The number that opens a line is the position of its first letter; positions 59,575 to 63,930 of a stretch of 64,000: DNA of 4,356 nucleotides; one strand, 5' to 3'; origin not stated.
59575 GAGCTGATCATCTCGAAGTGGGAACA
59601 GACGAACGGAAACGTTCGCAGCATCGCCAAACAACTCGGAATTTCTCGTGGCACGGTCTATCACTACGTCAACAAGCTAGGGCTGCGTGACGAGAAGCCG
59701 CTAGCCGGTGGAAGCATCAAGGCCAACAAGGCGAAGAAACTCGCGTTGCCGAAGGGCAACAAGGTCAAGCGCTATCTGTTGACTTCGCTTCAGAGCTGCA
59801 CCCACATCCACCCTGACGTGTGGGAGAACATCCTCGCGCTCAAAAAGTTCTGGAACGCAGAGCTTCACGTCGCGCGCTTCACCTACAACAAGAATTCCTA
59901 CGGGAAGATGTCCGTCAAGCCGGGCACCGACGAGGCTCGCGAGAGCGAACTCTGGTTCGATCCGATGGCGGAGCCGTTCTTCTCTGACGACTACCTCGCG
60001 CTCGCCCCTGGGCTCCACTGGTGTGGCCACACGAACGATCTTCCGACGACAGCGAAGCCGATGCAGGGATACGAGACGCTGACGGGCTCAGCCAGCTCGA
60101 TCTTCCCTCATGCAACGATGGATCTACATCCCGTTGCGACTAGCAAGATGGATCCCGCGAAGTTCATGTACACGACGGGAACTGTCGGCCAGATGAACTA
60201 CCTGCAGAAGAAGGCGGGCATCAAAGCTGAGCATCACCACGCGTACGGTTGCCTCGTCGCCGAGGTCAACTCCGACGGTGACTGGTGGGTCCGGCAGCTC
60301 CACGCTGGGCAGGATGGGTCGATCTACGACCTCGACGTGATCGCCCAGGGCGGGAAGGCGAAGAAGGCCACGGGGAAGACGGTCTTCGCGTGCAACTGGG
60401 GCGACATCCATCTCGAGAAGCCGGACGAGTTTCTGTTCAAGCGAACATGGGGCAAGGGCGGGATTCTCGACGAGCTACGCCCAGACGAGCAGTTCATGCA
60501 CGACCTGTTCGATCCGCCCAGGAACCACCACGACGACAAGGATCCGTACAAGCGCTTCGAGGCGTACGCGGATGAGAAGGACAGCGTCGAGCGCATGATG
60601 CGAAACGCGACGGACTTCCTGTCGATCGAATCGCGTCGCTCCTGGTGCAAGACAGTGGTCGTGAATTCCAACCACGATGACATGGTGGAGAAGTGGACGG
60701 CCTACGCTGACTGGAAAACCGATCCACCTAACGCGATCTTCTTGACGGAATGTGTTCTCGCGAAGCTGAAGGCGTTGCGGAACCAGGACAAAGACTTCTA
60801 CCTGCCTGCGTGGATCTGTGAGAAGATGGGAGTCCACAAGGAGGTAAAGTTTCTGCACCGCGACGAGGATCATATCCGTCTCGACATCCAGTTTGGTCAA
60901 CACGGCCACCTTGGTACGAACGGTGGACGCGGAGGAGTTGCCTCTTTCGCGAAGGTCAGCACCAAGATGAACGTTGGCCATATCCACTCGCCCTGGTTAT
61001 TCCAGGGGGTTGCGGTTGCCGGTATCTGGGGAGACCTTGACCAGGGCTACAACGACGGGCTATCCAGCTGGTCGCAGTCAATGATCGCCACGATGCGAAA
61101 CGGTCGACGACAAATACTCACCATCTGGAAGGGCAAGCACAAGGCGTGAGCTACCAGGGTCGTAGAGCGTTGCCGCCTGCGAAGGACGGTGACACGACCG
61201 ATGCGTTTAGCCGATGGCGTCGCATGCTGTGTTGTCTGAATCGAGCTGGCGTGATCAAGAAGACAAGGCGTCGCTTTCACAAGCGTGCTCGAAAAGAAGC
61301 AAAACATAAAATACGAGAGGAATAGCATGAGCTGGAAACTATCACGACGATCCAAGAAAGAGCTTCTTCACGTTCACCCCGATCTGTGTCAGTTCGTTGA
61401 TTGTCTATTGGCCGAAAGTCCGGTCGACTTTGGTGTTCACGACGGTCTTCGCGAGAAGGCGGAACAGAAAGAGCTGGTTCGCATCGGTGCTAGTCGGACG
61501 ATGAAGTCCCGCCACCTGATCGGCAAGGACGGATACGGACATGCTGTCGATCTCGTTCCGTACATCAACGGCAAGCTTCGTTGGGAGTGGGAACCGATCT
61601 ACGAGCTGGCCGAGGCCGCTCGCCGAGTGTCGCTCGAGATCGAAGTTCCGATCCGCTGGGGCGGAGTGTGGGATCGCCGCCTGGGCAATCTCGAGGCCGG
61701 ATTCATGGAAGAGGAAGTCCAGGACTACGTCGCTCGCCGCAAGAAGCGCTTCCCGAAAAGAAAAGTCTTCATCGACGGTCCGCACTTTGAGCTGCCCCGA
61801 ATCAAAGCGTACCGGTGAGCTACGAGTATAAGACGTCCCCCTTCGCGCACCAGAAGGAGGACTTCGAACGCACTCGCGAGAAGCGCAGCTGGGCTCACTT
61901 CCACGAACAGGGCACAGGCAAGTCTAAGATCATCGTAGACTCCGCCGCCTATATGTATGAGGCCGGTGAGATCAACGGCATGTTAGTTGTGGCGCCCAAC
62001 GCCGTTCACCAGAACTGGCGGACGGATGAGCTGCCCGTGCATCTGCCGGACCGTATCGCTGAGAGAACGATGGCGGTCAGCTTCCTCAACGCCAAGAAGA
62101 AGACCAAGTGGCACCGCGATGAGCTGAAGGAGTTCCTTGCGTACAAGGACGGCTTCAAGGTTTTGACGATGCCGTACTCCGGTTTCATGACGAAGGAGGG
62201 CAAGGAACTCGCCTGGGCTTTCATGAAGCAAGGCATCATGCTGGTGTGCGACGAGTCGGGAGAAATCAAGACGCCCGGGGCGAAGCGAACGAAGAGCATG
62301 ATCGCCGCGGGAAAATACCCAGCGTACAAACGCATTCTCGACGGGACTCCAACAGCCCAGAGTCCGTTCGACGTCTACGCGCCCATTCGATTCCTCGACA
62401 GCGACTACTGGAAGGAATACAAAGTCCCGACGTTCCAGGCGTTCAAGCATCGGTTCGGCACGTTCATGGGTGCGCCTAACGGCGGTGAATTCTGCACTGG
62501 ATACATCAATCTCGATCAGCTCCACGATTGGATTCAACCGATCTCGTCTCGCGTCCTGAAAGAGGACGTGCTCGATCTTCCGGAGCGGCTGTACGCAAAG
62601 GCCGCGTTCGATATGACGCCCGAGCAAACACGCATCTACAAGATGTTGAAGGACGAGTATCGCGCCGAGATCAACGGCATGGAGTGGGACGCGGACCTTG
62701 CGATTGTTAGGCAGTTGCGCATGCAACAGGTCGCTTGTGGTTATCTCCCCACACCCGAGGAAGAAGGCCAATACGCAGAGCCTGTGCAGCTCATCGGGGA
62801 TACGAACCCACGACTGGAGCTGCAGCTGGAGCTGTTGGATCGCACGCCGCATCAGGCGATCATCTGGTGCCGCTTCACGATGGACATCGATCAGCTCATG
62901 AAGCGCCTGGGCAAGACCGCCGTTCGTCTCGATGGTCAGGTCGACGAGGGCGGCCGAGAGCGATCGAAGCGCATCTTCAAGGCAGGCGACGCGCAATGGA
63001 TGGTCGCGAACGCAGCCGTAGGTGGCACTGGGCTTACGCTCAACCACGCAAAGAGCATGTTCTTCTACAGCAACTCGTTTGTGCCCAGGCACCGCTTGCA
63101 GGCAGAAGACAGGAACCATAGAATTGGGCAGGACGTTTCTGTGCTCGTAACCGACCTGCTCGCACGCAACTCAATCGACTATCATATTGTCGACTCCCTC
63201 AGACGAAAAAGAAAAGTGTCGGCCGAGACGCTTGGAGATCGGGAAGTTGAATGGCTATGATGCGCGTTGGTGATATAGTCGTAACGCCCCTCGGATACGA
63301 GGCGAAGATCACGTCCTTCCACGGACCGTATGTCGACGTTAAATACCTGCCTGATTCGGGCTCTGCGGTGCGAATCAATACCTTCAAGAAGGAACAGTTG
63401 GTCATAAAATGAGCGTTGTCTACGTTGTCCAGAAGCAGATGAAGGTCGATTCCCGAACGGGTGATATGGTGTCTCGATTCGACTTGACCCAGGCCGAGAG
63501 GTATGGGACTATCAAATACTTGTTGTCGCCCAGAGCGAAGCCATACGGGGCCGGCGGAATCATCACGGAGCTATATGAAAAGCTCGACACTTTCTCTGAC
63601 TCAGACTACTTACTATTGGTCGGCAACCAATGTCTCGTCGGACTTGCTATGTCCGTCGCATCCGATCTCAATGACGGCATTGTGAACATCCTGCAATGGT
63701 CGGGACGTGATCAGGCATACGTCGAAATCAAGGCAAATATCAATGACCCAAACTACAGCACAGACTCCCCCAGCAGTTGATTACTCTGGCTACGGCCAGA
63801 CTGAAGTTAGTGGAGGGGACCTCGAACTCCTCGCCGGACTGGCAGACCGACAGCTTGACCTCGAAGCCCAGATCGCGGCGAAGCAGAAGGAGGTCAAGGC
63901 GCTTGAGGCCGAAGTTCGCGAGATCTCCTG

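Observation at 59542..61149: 535 aa HTH plus metallophosphoesterase-like protein inserted between spanins and endolysin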

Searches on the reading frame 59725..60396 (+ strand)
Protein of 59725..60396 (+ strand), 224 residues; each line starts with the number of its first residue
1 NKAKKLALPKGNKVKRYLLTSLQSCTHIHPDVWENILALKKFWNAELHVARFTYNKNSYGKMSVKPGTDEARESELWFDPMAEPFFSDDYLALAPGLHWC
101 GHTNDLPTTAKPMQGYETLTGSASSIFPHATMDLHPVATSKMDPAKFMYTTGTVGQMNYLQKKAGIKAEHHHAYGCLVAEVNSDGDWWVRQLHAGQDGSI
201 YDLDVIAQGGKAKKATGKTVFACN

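Call 69: predict_structure(alignment_id=A2)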
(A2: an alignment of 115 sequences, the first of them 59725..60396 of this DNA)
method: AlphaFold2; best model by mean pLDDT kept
length: 224 residues; sequences in the alignment: 115
mean_pLDDT: 91.2   pTM: 0.89
mean pLDDT of the five models: 91.2, 90.4, 90.3, 89.7, 88.1
residues with pLDDT >= 90: 167; 70-90: 40; 50-70: 16; < 50: 1
segments of 3 or more residues with pLDDT < 50: none
pLDDT, mean of each block of 10 residues (from residue 1): 95 98 96 98 98 84 81 91 98 98 89 94 97 94 95 88 56 95 98 95 94 81 67
secondary structure, 60 per line:
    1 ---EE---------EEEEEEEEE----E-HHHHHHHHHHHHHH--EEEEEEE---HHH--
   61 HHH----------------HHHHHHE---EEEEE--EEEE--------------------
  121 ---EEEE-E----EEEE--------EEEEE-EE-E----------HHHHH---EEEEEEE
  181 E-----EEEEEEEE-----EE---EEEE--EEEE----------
elements in order: E15-23 H30-43 E46-52 H80-85 E90-94 E97-100 E124-127 E134-137 E146-150 H166-170 E174-181 E187-194 E205-208 E211-214

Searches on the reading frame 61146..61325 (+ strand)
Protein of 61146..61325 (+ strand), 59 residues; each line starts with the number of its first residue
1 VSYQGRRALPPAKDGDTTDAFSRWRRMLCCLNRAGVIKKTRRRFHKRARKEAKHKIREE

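Call 3: search_protein_families(library=pfam, proteins=[window:61146-61325:+], max_evalue=1)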
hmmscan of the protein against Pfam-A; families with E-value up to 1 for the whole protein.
window:61146-61325:+ (59 aa): 1 family
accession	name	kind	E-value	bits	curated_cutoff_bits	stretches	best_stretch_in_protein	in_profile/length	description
PF03263.19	Cucumo_2B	-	0.053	14.6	27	1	30-56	14-40/95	Cucumovirus protein 2B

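Call 4: search_protein_families(library=phrogs, proteins=[window:61146-61325:+], max_evalue=0.01)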
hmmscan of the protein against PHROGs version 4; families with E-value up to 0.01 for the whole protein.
window:61146-61325:+ (59 aa): 1 family
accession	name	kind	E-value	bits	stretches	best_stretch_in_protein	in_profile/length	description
phrog_16066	-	unknown function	1.3e-06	29.1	1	16-57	10-49/53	-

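Call 85: search_protein_families(library=padloc, proteins=[window:61146-61325:+], max_evalue=0.01)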
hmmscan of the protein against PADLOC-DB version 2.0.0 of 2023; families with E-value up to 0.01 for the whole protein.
window:61146-61325:+ (59 aa): 0 families

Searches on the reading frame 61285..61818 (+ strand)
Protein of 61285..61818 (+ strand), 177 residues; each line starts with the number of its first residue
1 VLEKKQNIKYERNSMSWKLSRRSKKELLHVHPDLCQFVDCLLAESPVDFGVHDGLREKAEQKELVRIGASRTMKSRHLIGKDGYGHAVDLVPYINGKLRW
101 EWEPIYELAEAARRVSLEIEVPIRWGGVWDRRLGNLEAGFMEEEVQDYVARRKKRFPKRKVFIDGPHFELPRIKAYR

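Call 3: search_protein_families(library=pfam, proteins=[window:61285-61818:+], max_evalue=1)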
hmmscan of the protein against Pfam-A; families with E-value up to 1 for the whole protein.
window:61285-61818:+ (177 aa): 1 family
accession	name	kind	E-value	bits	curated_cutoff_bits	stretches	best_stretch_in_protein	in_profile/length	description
PF13539.11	Peptidase_M15_4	-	7.9e-05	23.6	25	1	74-130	6-60/70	D-alanyl-D-alanine carboxypeptidase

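Call 4: search_protein_families(library=phrogs, proteins=[window:61285-61818:+], max_evalue=0.01)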
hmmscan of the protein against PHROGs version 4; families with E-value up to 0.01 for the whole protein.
window:61285-61818:+ (177 aa): 4 families
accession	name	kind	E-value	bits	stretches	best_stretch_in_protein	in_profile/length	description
phrog_465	-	lysis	1.5e-48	166.6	1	5-173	31-168/292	endolysin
phrog_1768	-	lysis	7.9e-13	48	1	7-153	918-1038/1577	endolysin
phrog_5115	-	moron, auxiliary metabolic gene and host takeover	8.9e-08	32.7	1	45-130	34-111/283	ferredoxin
phrog_6523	-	lysis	9.4e-05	23.3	1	47-130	37-119/255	endolysin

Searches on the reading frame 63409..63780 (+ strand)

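Call 28: search_protein_families(library=phrogs, proteins=[window:63409-63780:+], max_evalue=0.001)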
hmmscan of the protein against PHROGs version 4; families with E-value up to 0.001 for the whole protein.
window:63409-63780:+ (123 aa): 1 family
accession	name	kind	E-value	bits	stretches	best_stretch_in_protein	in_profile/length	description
phrog_5888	-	unknown function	2e-34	119.1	1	1-112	1-112/118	-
